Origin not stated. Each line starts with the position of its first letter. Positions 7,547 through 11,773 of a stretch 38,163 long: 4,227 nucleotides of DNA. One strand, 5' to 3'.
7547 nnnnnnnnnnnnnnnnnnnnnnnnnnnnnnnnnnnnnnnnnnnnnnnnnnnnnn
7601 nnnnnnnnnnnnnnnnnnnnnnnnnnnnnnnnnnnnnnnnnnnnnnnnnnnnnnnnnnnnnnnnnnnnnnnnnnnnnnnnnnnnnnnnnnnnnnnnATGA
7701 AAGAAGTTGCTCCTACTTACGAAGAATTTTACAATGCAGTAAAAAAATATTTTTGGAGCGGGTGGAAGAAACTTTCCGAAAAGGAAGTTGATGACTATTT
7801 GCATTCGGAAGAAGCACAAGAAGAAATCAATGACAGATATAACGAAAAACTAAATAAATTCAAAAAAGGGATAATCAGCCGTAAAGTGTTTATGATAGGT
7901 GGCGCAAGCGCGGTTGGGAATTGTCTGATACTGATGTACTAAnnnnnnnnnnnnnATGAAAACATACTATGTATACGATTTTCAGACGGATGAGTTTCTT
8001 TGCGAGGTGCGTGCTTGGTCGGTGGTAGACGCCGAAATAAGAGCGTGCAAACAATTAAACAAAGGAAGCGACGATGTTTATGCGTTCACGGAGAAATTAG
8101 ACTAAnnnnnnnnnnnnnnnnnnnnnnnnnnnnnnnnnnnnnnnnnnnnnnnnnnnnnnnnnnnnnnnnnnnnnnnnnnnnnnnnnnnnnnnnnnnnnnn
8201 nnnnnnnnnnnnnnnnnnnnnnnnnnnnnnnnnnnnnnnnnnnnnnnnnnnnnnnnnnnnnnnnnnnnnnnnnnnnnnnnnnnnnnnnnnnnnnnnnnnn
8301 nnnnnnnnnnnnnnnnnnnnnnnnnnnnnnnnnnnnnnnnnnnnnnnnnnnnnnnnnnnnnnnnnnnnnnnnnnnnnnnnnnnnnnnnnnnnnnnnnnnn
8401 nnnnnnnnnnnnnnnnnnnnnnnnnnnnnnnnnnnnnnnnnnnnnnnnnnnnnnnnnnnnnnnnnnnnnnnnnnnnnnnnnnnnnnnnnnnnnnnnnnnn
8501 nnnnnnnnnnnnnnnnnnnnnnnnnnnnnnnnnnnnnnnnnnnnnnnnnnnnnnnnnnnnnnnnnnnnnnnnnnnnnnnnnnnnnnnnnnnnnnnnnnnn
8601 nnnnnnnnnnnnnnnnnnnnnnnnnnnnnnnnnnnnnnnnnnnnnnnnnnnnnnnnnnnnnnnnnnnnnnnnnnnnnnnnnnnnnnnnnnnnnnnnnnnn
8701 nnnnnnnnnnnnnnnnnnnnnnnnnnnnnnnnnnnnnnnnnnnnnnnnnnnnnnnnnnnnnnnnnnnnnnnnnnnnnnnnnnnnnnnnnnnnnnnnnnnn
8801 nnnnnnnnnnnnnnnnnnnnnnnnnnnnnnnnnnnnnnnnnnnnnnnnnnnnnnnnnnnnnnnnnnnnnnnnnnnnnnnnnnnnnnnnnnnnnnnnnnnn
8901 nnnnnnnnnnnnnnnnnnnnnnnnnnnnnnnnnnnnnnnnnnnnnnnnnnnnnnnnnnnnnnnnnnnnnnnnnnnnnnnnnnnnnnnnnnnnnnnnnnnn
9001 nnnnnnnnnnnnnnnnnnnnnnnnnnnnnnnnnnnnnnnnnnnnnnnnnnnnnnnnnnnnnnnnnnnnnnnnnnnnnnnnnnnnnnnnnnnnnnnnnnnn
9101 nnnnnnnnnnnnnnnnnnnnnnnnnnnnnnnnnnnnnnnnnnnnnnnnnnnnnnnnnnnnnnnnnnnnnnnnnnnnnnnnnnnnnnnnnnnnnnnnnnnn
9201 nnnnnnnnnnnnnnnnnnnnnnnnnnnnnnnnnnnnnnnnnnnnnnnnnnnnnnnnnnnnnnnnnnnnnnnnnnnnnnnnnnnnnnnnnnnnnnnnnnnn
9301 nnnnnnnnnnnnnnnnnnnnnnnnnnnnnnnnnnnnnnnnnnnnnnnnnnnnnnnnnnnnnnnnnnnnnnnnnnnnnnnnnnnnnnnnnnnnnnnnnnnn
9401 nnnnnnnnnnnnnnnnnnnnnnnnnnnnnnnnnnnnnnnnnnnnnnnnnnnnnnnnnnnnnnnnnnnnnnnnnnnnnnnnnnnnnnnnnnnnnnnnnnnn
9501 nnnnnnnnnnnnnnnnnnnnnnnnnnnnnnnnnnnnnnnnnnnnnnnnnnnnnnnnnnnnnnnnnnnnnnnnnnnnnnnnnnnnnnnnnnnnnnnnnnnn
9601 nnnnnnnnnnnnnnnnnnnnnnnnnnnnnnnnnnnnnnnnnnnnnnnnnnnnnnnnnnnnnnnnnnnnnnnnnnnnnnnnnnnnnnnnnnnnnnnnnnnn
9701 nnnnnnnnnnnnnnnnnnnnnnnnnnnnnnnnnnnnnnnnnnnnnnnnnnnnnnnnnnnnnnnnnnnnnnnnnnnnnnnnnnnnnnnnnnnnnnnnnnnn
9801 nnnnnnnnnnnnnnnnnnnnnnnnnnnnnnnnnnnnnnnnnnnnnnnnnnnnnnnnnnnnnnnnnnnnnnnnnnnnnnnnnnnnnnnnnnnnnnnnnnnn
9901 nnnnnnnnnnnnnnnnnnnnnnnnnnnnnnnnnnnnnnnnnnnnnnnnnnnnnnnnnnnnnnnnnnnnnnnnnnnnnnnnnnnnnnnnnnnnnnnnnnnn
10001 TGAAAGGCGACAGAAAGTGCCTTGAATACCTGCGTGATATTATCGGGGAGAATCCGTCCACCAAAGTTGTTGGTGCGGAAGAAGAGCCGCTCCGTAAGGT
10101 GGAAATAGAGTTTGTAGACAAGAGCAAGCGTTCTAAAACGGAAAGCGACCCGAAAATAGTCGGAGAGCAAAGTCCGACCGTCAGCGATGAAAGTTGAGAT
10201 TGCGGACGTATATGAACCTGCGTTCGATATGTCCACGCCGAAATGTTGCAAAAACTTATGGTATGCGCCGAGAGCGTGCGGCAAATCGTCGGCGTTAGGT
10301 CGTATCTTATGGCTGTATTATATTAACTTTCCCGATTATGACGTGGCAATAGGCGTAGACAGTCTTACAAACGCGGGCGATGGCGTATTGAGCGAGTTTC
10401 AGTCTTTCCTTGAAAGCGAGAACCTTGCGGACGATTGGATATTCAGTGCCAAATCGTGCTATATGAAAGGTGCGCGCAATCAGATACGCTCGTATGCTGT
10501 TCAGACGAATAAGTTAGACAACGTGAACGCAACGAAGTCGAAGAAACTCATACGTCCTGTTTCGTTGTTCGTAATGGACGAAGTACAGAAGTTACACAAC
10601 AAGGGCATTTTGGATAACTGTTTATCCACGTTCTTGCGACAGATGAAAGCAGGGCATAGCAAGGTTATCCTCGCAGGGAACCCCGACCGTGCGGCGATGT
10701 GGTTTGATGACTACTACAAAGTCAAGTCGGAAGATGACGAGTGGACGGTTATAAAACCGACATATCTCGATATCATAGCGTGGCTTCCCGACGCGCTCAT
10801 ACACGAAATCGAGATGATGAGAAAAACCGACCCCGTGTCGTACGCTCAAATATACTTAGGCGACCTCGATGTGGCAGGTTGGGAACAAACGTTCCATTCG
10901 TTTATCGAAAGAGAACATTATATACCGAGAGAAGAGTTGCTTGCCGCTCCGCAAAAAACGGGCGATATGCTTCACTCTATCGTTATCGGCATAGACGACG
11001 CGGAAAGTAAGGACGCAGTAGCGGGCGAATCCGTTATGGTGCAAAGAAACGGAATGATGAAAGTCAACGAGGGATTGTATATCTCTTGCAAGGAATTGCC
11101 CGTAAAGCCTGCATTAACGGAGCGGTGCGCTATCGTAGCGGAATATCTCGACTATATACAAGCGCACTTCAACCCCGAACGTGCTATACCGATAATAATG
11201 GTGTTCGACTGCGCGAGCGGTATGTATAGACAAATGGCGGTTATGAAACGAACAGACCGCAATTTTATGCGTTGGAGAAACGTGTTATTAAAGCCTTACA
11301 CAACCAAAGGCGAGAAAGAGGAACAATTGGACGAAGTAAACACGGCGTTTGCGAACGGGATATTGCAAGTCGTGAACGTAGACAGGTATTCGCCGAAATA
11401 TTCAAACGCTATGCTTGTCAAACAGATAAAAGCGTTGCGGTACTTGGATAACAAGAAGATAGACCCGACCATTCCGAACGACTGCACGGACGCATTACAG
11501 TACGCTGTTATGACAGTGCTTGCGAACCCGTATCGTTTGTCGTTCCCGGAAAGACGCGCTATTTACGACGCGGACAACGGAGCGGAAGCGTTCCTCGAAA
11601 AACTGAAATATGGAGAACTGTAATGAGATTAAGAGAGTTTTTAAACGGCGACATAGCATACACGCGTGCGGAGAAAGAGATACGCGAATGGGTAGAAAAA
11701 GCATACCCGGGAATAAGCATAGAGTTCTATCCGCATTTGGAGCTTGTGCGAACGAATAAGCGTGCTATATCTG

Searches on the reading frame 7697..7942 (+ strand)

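Call 3: search_protein_families(library=pfam, proteins=[window:7697-7942:+], max_evalue=1)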
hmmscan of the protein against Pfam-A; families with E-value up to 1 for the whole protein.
window:7697-7942:+ (81 aa): 2 families
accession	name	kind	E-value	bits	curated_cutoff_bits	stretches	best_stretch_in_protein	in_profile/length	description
PF23768.1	DUF7167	-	0.0092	16.5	24.4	1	21-48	25-51/60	Domain of unknown function (DUF7167)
PF20975.2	DGCcoil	-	0.056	13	26.7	1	32-77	14-59/359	DGC-associated coil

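Call 4: search_protein_families(library=phrogs, proteins=[window:7697-7942:+], max_evalue=1)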
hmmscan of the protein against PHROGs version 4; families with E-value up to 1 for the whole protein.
window:7697-7942:+ (81 aa): 2 families
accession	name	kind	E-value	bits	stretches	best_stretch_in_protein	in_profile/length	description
phrog_3439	-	unknown function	0.013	16.9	1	9-57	26-75/91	-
phrog_6837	-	unknown function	0.069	14.4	1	20-55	11-46/134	-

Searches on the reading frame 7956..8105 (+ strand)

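Call 3: search_protein_families(library=pfam, proteins=[window:7956-8105:+], max_evalue=1)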
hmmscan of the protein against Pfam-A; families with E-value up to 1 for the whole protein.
window:7956-8105:+ (49 aa): 0 families

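Call 4: search_protein_families(library=phrogs, proteins=[window:7956-8105:+], max_evalue=1)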
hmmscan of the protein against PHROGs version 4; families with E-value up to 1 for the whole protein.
window:7956-8105:+ (49 aa): 2 families
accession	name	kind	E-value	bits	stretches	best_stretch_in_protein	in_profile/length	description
phrog_34040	-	unknown function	0.0017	19.5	1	2-42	33-73/93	-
phrog_30662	-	unknown function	0.043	15.1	1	14-42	2-30/76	-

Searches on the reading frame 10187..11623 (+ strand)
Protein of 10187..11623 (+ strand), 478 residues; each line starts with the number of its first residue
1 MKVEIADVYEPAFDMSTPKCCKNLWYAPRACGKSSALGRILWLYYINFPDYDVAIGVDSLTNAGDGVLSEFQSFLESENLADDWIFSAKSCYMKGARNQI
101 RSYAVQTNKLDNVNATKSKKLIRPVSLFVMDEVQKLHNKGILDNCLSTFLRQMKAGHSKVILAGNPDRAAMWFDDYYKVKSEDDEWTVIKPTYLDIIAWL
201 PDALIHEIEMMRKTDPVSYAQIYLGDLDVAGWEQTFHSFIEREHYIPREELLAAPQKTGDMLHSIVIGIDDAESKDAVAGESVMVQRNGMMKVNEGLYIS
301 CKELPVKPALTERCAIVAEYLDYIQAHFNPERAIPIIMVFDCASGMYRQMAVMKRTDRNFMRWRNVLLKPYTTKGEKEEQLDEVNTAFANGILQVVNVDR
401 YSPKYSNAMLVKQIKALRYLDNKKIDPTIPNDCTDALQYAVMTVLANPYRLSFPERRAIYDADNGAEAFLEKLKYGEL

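Call 58: search_protein_families(library=pfam, proteins=[window:10187-11623:+], max_evalue=0.001)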
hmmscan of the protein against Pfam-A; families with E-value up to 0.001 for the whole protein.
window:10187-11623:+ (478 aa): 1 family
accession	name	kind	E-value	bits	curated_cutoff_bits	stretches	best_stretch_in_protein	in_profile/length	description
PF04466.19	Terminase_3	-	2.3e-09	37.5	23.2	1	65-225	46-200/201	Phage terminase large subunit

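Call 61: find_related_loci(query=window:10187-11623:+, collection=genome_contigs, flank=4000)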
Query window:10187-11623:+ (478 aa) in genome_contigs; peptide patterns used: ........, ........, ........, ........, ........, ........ (x = any residue, [..] = any of these).
75 stretches matched a pattern; 2 encode a relative of the query (tblastn E <= 1e-3); 2 distinct loci.
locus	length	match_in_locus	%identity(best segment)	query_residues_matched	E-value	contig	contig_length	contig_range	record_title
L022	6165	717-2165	70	1-478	0e+0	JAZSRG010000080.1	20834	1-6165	MAG: Clostridia bacterium isolate T1900044538_TS20190004.MAGScoT_cleanbin_000019 SGB_37_k141_1743800, whole genome shotg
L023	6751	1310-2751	62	1-474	4e-171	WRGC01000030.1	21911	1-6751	MAG: Bacillota bacterium isolate Nc150Mbin1 JGI20168J15290_1000031, whole genome shotgun sequence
